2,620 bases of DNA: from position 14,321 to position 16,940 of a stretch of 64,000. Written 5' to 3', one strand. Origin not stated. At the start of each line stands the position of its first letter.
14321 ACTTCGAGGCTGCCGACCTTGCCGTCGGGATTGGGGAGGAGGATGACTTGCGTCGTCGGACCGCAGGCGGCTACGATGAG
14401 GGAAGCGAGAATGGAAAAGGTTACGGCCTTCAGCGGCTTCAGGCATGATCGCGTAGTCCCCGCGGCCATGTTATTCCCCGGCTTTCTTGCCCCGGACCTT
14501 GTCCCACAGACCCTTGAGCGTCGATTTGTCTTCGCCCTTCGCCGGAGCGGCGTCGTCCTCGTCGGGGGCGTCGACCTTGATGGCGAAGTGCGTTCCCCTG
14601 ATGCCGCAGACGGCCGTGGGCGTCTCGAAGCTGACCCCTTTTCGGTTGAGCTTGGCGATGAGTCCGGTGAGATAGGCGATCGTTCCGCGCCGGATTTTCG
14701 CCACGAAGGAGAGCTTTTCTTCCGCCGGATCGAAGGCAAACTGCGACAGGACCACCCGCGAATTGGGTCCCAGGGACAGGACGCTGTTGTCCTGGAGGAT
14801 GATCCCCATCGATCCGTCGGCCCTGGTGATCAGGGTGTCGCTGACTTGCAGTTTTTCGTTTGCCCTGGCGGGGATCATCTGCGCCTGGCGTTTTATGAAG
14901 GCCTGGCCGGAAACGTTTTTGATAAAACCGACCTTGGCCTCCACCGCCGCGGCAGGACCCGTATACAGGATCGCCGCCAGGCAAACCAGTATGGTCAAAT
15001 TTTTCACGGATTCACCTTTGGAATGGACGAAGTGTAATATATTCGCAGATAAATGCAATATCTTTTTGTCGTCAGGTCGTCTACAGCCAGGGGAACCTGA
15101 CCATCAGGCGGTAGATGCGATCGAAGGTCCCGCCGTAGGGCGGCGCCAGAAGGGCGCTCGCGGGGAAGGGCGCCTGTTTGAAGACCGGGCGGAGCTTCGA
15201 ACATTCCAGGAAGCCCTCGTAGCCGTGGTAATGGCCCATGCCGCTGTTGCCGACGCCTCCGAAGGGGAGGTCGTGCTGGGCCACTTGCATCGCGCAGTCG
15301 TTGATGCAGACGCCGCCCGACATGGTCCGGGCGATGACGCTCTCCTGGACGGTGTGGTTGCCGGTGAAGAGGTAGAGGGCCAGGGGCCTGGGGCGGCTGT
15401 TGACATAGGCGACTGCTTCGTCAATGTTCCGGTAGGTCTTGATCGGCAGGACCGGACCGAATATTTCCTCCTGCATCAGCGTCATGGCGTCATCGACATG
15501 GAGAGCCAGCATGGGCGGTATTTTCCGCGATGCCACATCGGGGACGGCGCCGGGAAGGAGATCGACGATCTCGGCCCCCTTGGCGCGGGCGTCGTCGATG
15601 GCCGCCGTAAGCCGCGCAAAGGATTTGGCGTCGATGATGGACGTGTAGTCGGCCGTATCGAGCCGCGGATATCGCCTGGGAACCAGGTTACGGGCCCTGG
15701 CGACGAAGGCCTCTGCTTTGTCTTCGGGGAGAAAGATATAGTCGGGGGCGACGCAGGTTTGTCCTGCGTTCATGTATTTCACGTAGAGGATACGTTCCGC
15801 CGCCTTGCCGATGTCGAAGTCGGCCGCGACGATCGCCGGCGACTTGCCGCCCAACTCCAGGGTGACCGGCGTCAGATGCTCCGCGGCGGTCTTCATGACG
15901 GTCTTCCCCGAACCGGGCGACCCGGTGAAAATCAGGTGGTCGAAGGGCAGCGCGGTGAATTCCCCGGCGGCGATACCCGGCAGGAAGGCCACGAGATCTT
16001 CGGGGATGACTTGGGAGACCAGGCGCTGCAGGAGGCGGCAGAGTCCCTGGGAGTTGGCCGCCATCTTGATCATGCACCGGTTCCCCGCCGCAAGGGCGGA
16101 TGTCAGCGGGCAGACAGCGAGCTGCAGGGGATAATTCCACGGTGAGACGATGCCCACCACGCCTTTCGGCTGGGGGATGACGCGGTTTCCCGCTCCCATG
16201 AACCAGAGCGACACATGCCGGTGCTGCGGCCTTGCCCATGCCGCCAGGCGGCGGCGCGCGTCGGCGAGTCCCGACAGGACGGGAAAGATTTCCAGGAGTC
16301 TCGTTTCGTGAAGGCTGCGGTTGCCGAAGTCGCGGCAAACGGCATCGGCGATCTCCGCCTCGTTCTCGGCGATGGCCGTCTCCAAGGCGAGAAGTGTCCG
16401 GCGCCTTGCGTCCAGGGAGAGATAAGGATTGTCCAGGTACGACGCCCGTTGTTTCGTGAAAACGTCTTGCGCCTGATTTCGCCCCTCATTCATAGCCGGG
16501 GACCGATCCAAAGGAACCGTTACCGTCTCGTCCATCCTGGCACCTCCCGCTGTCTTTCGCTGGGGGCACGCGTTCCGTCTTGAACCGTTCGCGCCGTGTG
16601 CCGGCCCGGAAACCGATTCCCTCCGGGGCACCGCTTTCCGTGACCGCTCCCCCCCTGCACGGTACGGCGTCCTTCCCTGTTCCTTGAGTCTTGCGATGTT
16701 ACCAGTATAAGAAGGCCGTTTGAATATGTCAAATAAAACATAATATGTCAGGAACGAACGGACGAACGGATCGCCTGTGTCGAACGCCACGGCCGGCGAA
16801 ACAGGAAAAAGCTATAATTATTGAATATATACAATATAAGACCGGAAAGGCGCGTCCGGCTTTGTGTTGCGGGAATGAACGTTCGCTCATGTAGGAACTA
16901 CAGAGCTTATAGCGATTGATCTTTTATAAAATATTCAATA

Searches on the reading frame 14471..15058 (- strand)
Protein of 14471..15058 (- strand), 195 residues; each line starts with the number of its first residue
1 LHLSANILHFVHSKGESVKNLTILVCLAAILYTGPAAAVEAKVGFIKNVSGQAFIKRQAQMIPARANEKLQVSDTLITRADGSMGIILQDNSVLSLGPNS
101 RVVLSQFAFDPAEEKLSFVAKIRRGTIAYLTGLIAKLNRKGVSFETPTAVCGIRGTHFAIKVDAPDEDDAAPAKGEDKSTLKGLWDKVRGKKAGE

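Call 86: search_protein_families(library=pfam, proteins=[window:14471-15058:-], max_evalue=0.00001)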
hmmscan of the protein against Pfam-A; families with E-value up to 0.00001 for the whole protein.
window:14471-15058:- (195 aa): 1 family
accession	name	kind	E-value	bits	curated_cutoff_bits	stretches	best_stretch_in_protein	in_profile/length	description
PF04773.18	FecR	-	2e-07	31.8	24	1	74-163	1-81/97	FecR protein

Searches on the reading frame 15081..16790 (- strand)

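Call 86: search_protein_families(library=pfam, proteins=[window:15081-16790:-], max_evalue=0.00001)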
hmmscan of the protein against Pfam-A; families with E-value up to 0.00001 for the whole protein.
window:15081-16790:- (569 aa): 1 family
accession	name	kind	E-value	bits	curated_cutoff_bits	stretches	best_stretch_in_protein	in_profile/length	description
PF00171.27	Aldedh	-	6.9e-79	266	23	1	123-534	47-459/461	Aldehyde dehydrogenase family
